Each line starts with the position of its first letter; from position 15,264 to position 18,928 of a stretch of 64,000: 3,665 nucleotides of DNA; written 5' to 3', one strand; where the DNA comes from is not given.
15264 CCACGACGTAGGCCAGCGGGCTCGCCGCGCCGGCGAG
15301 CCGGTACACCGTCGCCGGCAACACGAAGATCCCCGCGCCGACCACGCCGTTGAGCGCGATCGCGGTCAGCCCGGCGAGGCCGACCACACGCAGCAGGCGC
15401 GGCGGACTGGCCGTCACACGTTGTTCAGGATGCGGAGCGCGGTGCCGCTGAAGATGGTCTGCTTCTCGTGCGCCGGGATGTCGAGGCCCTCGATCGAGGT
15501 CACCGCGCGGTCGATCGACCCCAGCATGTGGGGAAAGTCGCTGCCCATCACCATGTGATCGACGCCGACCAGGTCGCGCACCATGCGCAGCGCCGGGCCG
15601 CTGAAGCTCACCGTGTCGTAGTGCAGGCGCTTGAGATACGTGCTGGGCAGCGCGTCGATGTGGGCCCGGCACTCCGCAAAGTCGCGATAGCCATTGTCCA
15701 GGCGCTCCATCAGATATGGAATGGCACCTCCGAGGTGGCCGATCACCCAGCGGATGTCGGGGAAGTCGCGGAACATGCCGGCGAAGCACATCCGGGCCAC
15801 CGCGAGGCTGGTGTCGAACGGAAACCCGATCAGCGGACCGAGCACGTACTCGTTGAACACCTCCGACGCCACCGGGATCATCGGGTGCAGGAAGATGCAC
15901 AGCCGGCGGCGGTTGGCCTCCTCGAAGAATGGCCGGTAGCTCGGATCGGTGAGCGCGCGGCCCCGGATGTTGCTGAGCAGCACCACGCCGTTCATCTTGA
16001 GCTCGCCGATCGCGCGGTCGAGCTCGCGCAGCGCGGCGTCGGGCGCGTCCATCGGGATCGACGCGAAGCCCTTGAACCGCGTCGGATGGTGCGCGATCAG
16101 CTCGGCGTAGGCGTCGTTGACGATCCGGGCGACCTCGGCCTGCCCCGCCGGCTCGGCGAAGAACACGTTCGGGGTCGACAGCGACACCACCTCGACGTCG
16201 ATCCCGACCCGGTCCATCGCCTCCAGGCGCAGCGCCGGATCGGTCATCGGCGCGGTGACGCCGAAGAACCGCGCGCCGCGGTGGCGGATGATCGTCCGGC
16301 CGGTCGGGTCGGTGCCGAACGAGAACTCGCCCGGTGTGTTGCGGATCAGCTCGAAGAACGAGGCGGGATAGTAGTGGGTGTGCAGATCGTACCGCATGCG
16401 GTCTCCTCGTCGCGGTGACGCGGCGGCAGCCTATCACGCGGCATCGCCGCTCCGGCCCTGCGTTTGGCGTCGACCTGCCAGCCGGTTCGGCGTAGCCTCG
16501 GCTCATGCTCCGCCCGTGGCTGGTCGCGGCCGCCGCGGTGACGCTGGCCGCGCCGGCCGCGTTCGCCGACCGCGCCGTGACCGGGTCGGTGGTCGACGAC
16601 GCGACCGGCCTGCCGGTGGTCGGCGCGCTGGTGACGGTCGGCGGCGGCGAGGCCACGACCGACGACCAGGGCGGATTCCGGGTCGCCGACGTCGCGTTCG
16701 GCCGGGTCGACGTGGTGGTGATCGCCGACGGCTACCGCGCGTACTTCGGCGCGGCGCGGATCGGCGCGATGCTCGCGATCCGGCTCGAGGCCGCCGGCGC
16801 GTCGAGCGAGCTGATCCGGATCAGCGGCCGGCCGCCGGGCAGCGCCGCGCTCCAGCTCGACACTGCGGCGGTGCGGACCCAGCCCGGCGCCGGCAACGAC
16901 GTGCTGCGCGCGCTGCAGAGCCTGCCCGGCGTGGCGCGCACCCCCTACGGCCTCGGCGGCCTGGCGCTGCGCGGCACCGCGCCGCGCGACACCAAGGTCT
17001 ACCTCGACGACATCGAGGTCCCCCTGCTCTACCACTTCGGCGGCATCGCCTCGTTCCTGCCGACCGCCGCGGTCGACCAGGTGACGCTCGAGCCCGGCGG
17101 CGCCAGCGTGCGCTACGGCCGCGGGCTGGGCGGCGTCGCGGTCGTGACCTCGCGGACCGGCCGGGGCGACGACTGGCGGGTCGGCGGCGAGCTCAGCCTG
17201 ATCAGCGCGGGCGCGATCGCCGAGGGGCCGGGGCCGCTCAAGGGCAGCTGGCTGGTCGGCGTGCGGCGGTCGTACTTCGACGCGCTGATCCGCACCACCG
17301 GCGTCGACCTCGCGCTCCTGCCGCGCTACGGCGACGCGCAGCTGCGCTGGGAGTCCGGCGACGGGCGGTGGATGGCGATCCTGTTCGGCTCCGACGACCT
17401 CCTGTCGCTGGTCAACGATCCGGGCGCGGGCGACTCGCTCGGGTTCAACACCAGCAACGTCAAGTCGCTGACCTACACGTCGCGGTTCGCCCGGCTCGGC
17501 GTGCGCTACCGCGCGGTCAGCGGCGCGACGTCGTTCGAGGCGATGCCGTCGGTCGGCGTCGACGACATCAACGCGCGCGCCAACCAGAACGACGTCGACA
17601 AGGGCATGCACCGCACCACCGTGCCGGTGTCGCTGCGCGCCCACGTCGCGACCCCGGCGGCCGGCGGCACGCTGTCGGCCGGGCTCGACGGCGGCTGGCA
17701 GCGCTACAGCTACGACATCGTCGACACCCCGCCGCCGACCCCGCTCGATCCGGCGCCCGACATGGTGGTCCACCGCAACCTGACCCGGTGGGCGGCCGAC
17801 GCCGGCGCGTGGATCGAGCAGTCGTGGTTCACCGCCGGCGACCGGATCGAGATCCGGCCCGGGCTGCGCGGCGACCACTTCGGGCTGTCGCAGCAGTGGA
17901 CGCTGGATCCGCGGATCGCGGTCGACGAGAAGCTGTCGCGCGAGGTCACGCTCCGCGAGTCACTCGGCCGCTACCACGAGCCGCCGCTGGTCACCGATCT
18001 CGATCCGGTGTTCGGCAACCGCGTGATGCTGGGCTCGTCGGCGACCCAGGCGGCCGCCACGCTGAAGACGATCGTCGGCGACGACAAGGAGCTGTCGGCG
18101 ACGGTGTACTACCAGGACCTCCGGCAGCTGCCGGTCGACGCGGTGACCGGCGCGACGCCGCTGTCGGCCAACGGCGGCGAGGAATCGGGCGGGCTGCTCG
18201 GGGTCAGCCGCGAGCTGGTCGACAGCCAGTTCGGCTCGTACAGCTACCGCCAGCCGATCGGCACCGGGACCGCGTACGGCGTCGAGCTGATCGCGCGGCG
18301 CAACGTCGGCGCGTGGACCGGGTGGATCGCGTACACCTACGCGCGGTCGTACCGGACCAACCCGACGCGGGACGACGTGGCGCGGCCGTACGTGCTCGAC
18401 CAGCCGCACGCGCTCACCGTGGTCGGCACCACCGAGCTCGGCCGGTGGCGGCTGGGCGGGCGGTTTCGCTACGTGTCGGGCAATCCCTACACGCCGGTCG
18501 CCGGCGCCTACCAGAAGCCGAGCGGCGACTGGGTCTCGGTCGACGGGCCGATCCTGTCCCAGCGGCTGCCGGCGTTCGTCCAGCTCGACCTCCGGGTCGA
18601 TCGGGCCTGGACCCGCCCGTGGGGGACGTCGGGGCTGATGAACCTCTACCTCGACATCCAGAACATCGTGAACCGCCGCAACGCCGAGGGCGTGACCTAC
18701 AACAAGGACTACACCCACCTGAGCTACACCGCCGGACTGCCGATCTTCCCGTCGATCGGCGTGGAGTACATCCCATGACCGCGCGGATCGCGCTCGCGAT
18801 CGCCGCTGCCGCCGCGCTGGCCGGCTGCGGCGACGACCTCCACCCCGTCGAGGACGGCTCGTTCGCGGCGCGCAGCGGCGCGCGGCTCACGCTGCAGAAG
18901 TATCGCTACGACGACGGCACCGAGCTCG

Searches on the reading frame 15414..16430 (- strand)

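Call 68: search_protein_families(library=pfam, proteins=[window:15414-16430:-], max_evalue=0.0001)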
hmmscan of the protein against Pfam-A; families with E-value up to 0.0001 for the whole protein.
window:15414-16430:- (338 aa): 1 family
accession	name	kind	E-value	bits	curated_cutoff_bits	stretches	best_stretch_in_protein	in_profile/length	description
PF04909.20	Amidohydro_2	-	4.7e-37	128.7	26.4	1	14-335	1-287/289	Amidohydrolase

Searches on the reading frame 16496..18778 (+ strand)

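Call 68: search_protein_families(library=pfam, proteins=[window:16496-18778:+], max_evalue=0.0001)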
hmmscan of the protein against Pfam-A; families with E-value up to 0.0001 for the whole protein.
window:16496-18778:+ (760 aa): 2 families
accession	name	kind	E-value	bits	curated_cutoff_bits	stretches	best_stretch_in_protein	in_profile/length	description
PF07715.20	Plug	-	4.2e-09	37.3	23.9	1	133-214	22-107/107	TonB-dependent Receptor Plug Domain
PF13620.12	CarboxypepD_reg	-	2.4e-07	31.4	32.3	1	28-82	2-61/82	Carboxypeptidase regulatory-like domain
